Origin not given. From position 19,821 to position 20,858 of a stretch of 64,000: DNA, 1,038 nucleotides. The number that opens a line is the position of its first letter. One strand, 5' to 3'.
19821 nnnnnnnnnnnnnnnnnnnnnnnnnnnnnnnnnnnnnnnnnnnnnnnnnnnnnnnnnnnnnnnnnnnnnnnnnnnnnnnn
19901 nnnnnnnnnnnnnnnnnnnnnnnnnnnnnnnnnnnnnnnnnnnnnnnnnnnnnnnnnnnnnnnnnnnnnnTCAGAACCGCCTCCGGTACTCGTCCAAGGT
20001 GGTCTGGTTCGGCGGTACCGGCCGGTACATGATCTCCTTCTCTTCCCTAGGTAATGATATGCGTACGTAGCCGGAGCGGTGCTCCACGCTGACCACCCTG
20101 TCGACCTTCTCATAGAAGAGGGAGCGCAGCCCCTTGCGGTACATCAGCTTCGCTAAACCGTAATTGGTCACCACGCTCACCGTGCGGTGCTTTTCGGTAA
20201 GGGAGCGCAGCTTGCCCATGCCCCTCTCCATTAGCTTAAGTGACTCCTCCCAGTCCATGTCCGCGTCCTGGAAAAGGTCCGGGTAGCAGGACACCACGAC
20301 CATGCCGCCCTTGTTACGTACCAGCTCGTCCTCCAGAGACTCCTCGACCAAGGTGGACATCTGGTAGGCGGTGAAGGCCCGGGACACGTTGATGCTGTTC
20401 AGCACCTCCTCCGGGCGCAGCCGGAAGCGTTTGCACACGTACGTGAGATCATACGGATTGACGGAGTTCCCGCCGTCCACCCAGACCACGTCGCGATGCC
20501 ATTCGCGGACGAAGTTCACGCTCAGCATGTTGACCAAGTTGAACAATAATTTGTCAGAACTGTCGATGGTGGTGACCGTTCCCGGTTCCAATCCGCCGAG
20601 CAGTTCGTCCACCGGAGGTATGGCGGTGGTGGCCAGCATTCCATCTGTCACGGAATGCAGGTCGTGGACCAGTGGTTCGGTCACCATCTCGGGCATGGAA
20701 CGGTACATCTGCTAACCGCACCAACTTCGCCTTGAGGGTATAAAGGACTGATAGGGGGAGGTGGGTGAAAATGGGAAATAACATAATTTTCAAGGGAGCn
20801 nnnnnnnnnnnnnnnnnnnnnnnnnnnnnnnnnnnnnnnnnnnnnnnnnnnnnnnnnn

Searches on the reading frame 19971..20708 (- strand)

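Call 65: search_protein_families(library=pfam, proteins=[window:19971-20708:-], max_evalue=0.00001)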
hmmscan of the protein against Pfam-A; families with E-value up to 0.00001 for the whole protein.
window:19971-20708:- (245 aa): 1 family
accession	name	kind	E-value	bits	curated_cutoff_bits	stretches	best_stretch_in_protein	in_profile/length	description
PF08423.17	Rad51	-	7.8e-07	29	22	1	74-186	63-177/244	Rad51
